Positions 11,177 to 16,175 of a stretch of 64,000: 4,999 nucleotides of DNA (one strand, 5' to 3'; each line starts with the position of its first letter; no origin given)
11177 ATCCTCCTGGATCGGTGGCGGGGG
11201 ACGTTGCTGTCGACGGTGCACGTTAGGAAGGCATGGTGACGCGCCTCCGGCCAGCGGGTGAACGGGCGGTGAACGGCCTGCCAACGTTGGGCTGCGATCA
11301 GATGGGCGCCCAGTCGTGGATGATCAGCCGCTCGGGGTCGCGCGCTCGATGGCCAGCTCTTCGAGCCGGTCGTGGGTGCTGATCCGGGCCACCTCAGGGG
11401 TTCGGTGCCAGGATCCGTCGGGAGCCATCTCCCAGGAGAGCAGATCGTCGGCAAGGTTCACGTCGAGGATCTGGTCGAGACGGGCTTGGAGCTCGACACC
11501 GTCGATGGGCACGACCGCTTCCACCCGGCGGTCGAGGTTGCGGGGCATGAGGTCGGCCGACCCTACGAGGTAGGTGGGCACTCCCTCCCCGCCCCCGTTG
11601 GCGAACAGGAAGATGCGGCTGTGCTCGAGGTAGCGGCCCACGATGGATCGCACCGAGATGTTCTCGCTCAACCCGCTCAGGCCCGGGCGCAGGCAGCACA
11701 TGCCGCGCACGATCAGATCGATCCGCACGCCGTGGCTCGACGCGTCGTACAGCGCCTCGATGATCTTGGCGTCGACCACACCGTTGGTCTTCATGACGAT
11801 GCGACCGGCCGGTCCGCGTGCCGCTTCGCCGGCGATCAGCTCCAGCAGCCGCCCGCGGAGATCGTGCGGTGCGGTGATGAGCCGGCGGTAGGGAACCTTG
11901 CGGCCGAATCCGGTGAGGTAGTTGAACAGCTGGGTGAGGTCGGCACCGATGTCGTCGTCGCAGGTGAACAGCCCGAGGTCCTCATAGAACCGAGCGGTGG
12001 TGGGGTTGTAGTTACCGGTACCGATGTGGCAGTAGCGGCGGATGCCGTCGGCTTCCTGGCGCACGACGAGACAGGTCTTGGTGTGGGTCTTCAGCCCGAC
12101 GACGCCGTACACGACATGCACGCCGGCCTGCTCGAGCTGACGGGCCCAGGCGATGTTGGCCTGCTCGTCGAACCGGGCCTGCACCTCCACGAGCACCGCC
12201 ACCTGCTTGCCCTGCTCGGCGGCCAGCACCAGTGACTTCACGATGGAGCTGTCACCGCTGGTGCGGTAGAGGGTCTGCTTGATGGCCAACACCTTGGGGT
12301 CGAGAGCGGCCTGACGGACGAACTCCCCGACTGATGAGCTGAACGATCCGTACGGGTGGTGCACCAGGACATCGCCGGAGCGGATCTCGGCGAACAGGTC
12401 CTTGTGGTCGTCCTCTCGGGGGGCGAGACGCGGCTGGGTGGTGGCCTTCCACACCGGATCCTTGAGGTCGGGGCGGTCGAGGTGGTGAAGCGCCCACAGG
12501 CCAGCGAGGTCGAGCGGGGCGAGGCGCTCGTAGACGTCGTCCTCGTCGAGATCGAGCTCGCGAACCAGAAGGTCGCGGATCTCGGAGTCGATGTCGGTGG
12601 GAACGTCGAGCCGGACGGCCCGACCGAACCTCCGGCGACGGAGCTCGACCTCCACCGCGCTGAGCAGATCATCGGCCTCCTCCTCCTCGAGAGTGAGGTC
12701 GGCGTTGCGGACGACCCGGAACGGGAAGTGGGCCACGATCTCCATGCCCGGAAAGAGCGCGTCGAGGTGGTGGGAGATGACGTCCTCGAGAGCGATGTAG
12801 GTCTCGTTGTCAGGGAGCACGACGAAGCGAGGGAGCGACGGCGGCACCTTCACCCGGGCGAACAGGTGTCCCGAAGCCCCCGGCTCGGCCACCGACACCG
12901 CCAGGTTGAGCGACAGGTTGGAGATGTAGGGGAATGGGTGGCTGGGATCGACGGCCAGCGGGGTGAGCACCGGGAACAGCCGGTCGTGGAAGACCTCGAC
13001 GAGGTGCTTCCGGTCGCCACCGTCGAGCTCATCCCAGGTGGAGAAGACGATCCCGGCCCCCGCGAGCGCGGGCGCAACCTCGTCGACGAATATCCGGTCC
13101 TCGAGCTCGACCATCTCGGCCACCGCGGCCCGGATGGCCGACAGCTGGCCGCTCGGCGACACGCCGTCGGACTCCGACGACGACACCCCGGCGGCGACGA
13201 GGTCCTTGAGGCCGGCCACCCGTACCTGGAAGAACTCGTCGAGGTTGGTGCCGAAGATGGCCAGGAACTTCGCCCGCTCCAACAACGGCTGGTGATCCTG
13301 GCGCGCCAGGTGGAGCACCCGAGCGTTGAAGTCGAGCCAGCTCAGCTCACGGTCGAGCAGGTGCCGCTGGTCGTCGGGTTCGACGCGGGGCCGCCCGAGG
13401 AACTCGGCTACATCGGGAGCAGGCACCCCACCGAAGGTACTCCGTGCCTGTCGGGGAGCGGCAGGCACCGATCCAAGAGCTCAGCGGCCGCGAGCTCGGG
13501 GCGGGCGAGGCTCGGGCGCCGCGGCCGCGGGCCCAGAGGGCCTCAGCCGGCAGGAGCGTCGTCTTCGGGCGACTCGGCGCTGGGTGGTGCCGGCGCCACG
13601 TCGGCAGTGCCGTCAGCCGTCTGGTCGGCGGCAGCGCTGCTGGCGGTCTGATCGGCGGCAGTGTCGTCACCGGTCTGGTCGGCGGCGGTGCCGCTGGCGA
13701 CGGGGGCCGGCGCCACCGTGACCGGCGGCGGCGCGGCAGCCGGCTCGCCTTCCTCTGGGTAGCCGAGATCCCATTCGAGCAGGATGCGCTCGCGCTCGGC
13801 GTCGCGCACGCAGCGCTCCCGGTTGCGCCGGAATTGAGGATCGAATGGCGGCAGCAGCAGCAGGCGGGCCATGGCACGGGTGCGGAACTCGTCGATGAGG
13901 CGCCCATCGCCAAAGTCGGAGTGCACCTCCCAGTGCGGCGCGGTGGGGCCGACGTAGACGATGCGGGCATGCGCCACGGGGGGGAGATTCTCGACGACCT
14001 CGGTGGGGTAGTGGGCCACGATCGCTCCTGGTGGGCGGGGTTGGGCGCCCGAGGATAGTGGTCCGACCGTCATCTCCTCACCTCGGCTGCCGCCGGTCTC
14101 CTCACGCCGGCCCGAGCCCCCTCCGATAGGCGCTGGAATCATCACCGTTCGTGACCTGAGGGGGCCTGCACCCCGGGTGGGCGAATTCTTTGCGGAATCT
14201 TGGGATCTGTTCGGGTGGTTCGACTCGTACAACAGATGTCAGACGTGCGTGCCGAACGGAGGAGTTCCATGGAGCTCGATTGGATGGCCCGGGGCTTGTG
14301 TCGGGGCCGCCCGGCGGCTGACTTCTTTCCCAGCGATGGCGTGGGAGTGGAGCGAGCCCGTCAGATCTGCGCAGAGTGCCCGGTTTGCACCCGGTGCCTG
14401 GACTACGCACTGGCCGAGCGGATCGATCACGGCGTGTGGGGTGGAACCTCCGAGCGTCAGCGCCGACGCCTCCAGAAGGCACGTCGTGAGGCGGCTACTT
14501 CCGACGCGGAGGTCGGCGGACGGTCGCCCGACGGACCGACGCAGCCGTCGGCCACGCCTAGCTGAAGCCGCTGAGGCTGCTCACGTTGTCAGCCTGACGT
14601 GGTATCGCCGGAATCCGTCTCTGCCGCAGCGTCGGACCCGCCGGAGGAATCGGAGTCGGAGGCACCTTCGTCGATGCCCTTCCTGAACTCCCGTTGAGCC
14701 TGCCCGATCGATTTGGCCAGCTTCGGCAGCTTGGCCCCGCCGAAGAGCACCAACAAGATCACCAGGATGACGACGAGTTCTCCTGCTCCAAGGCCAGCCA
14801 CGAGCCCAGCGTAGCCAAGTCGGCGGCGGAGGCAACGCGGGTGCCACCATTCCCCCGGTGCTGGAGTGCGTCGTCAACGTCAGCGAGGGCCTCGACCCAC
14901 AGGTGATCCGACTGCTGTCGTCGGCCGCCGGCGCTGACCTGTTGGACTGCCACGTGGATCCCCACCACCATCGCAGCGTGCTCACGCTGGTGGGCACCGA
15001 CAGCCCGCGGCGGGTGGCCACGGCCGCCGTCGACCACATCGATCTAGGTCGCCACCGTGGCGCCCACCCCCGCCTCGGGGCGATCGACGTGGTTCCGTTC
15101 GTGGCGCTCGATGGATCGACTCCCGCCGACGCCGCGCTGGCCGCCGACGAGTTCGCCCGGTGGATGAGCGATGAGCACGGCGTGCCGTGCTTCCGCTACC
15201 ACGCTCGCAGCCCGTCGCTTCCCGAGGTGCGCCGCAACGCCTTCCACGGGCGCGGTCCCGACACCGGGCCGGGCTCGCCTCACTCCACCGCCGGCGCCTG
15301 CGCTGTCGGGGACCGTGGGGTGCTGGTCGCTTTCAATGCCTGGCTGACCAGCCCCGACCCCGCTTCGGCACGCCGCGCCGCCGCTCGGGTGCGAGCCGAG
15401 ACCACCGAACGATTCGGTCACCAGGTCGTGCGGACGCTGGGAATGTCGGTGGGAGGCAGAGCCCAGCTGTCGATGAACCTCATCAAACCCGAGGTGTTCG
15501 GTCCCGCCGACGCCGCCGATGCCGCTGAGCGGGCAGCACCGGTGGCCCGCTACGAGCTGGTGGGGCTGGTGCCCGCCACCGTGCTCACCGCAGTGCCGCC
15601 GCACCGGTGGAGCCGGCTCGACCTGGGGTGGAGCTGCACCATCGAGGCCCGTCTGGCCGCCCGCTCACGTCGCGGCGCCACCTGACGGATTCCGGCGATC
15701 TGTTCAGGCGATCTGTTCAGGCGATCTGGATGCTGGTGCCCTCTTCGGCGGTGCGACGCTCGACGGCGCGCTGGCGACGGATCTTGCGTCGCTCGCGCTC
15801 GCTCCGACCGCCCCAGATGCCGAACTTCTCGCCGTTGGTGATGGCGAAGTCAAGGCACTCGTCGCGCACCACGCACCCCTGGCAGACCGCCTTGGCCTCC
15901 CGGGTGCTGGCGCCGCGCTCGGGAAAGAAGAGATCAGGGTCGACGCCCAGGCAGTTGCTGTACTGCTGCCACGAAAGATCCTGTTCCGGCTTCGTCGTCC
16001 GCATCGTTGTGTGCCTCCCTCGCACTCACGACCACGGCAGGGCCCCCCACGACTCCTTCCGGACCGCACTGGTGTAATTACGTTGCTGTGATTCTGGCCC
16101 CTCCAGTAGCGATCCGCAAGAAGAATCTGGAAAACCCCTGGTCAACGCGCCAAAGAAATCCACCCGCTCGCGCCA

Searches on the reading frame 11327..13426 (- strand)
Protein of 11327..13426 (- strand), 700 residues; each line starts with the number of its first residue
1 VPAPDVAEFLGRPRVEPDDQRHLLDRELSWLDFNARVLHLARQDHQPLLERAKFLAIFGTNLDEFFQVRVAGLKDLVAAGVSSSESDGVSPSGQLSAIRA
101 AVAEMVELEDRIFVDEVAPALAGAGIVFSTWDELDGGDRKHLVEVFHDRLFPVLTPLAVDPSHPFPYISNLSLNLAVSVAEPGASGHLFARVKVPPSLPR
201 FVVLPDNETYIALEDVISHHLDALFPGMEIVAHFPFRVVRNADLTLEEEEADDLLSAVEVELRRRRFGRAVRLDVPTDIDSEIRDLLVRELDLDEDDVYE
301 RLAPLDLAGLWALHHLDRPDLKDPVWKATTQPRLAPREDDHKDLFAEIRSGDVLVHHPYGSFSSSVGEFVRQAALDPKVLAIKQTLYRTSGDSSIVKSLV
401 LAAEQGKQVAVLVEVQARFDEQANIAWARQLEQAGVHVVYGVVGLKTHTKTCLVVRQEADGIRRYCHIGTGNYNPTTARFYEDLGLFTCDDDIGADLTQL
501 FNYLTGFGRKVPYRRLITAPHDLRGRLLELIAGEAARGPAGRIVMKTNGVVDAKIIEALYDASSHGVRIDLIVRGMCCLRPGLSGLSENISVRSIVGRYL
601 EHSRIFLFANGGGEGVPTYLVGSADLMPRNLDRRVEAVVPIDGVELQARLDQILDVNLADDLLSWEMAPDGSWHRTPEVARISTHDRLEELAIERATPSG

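Call 18: find_related_loci(query=window:11327-13426:-, collection=metagenome_contigs, flank=10000)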
Query window:11327-13426:- (700 aa) in metagenome_contigs; peptide patterns used: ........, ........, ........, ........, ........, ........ (x = any residue, [..] = any of these).
600 stretches matched a pattern (row limit reached: there are more); 532 encode a relative of the query (tblastn E <= 1e-3); the best 80 are kept; 80 distinct loci.
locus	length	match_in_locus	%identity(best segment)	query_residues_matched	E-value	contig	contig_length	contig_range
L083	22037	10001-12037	63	16-694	0e+0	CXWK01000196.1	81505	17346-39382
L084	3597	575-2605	66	23-699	0e+0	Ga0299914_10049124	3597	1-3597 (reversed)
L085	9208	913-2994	64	1-699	0e+0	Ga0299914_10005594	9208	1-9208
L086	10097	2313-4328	66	24-695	0e+0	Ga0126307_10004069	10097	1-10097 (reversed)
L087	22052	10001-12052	63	13-695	0e+0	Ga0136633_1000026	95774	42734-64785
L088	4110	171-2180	63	24-690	0e+0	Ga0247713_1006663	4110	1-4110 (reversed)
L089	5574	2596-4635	64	16-697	0e+0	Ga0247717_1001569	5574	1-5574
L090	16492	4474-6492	65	23-695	0e+0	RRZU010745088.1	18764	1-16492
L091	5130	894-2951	62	14-700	0e+0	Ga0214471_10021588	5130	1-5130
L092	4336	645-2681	62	15-696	0e+0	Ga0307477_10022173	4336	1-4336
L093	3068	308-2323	62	19-693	0e+0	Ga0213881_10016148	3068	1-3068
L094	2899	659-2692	63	8-694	0e+0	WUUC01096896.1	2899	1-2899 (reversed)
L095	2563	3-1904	63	63-695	0e+0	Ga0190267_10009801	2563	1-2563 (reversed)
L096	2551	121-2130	62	23-693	0e+0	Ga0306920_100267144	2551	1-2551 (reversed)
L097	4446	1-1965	66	36-696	0e+0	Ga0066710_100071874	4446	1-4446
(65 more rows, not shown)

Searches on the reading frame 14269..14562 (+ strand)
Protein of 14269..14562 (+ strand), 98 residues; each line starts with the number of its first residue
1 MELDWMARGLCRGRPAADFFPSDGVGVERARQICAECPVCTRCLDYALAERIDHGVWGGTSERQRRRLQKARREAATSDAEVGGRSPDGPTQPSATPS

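Call 48: find_encoding_contigs(protein=window:14269-14562:+, flank=10000, max_places=10)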
Protein seq(98 aa) (98 aa): 1 contig read that carries it; 1 place shown.
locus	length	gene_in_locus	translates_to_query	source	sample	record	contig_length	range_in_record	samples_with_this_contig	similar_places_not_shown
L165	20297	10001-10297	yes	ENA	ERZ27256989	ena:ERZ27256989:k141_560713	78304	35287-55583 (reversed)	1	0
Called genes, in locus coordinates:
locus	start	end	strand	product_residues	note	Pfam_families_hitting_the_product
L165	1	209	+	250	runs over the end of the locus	-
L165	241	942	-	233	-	PF00072:Response_reg, PF23198:PDE8A_N (faint), PF00486:Trans_reg_C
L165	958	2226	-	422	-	PF08448:PAS_4 (faint), PF00512:HisKA, PF02518:HATPase_c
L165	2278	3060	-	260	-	PF01895:PhoU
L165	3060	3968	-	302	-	PF02463:SMC_N (faint), PF00005:ABC_tran, PF13304:AAA_21 (weak)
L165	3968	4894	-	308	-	PF00528:BPD_transp_1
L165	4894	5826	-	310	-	PF00528:BPD_transp_1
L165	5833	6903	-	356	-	PF12849:PBP_like_2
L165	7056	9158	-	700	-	PF13089:PP_kinase_N, PF02503:PP_kinase, PF17941:PP_kinase_C_1, PF13091:PLDc_2 (faint), PF13090:PP_kinase_C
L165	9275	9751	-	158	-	-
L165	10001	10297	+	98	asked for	PF02467:Whib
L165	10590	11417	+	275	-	PF07837:FTCD_N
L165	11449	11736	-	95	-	PF02467:Whib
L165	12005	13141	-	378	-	PF23981:DUF7305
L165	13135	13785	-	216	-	-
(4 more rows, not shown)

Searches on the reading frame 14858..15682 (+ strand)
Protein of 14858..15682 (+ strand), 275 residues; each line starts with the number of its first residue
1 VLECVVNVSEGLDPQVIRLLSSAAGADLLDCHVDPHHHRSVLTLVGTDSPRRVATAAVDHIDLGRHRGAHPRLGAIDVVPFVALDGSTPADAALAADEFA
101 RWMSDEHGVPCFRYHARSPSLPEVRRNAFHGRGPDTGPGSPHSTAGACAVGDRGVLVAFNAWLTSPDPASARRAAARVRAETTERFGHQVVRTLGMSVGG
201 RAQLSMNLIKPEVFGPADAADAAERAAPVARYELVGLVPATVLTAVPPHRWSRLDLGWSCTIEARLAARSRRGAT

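Call 21: find_encoding_contigs(protein=window:14858-15682:+, flank=10000, max_places=10)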
Protein window:14858-15682:+ (275 aa): no gene with exactly this product is on record in the collection.

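Call 24: find_encoding_contigs(protein=window:14858-15682:+, flank=10000, max_places=10)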
Protein seq(275 aa) (275 aa): no gene with exactly this product is on record in the collection.

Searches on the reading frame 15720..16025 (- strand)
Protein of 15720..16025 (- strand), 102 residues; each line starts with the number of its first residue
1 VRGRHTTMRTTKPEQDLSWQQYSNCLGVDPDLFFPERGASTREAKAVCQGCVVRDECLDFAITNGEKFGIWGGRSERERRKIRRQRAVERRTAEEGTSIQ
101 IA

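Call 10: find_encoding_contigs(protein=window:15720-16025:-, flank=10000, max_places=10)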
Protein seq(102 aa) (102 aa): no gene with exactly this product is on record in the collection.

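Call 59: search_protein_families(library=pfam, proteins=[window:15720-16004:-], max_evalue=0.01)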
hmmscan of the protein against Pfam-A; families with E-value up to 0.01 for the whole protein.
seq(95 aa): 1 family
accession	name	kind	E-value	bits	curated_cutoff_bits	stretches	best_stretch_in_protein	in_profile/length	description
PF02467.21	Whib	-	3.9e-24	85.4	23.6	1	12-74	1-64/65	Transcription factor WhiB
